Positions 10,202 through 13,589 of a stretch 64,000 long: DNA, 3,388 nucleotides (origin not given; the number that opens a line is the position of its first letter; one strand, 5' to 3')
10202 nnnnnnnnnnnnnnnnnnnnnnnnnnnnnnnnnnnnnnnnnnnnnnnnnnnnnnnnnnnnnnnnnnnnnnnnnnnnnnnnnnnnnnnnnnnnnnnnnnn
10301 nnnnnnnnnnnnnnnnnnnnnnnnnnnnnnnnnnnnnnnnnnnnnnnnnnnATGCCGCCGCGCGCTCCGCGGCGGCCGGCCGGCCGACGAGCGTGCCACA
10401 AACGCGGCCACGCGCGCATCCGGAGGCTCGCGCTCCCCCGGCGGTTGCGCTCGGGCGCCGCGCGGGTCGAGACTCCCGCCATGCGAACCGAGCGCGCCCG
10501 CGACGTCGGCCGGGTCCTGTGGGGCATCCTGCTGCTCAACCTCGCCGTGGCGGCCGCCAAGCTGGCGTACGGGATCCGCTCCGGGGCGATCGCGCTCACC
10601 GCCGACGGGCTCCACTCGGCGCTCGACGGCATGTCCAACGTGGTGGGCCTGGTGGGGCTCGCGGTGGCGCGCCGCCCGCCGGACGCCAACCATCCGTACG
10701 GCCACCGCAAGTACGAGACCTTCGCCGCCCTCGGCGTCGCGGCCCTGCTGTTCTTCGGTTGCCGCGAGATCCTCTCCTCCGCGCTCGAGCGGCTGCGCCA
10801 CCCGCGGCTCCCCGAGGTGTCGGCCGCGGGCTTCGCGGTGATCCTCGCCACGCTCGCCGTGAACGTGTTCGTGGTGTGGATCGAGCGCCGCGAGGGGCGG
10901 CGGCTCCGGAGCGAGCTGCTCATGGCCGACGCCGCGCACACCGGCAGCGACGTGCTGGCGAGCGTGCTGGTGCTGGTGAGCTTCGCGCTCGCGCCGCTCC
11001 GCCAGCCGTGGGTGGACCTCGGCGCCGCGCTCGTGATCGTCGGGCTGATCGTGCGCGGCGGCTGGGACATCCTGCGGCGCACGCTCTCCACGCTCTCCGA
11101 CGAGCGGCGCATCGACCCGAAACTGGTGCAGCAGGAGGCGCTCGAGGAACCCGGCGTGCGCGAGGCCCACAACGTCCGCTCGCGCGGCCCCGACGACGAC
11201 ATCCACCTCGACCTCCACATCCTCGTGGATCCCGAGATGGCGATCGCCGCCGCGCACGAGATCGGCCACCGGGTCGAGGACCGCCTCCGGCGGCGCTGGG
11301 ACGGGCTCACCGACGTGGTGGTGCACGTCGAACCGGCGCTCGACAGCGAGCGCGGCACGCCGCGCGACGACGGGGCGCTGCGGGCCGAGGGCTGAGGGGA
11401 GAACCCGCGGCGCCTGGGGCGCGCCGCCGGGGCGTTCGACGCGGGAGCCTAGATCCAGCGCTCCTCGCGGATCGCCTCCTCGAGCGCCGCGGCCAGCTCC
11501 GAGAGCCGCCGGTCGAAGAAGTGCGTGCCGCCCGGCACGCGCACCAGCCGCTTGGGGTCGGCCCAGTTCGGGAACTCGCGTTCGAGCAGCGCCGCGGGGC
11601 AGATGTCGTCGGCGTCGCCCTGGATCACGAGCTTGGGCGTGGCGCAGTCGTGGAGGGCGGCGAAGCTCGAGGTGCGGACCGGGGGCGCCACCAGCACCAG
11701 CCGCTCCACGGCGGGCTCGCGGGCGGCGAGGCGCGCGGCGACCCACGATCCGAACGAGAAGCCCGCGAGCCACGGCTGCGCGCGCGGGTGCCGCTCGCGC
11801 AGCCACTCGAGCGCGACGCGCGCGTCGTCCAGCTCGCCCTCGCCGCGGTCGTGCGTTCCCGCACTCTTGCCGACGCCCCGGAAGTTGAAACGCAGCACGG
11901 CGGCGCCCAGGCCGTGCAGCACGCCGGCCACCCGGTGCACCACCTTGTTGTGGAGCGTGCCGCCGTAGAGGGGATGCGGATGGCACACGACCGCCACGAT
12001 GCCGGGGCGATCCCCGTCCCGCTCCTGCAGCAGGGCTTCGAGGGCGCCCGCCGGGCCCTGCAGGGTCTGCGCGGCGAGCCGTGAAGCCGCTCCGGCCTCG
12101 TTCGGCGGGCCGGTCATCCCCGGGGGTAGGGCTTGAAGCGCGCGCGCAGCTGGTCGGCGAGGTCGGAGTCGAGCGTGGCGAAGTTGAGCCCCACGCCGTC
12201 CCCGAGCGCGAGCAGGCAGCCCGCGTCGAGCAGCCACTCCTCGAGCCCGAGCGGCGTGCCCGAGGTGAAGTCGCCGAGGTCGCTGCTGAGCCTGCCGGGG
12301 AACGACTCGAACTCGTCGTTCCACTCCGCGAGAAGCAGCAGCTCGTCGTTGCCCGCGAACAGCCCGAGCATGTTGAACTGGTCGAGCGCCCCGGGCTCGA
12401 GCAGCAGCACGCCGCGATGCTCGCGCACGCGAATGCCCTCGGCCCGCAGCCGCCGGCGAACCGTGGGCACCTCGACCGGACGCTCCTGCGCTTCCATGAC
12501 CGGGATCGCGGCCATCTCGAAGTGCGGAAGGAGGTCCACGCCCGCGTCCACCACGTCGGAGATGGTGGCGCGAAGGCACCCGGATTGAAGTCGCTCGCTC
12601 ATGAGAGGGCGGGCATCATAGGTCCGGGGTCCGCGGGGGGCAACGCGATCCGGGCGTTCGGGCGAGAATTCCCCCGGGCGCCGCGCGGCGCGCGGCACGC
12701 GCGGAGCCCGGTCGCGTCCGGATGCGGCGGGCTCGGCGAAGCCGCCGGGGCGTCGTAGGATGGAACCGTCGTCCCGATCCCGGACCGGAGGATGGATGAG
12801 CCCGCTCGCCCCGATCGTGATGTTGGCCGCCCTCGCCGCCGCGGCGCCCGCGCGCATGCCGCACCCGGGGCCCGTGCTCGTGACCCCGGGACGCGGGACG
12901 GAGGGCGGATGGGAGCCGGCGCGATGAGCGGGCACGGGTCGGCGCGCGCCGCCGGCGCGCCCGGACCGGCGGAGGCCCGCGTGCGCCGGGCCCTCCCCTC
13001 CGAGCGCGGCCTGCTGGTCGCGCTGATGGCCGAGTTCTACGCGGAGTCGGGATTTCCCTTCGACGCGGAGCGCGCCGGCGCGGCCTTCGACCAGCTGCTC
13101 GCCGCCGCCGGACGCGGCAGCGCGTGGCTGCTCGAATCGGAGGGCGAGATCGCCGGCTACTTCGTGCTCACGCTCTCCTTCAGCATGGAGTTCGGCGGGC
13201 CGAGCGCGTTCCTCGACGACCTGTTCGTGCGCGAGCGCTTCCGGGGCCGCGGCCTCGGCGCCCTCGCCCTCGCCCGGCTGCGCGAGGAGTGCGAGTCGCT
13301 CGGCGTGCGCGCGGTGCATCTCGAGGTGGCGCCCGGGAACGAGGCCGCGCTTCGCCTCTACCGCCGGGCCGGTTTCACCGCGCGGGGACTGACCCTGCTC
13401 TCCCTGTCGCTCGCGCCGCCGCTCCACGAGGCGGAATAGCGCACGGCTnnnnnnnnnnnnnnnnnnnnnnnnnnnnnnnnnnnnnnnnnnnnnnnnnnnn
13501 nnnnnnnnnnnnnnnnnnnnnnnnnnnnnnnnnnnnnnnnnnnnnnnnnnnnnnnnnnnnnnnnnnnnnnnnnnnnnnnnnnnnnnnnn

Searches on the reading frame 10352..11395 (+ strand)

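Call 65: search_protein_families(library=pfam, proteins=[window:10352-11395:+], max_evalue=0.00001)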
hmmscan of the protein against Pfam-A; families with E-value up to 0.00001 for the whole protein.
window:10352-11395:+ (347 aa): 2 families
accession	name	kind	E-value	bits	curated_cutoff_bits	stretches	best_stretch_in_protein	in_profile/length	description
PF01545.26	Cation_efflux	-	7.2e-43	147.1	26.6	1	59-248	4-197/198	Cation efflux family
PF16916.11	ZT_dimer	-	1.7e-18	66.8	26.7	1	259-328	9-77/78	Dimerisation domain of Zinc Transporter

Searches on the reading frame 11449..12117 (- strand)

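Call 65: search_protein_families(library=pfam, proteins=[window:11449-12117:-], max_evalue=0.00001)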
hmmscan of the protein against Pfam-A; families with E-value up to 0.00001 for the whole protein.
window:11449-12117:- (222 aa): 3 families
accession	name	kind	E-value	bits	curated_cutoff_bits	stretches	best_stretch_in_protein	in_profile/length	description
PF12146.15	Hydrolase_4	-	2.3e-14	53.8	27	1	52-149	12-113/239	Serine aminopeptidase, S33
PF00561.26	Abhydrolase_1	-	1.4e-12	48.3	25.8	1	70-152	26-106/245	alpha/beta hydrolase fold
PF20408.4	Abhydrolase_11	-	3.2e-06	27.4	27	1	56-206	16-172/193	Alpha/beta hydrolase domain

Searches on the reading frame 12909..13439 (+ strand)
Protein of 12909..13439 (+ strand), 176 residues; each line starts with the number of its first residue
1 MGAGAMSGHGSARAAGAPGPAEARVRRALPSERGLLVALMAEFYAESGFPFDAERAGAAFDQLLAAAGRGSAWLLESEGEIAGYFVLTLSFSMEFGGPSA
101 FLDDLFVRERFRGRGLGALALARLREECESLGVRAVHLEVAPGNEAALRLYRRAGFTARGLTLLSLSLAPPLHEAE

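Call 66: search_protein_families(library=pfam, proteins=[window:12909-13439:+], max_evalue=0.00001)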
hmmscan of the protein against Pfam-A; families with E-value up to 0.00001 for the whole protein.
window:12909-13439:+ (176 aa): 4 families
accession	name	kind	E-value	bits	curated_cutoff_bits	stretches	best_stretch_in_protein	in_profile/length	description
PF00583.31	Acetyltransf_1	-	4.2e-18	66.1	20.7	1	50-156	15-116/116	Acetyltransferase (GNAT) family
PF13508.13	Acetyltransf_7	-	5.2e-10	40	27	1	70-157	3-83/84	Acetyltransferase (GNAT) domain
PF13673.13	Acetyltransf_10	-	2.7e-07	31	23.6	1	62-159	24-110/128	Acetyltransferase (GNAT) domain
PF13302.13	Acetyltransf_3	-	4.9e-07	31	25.4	1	47-157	28-138/138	Acetyltransferase (GNAT) domain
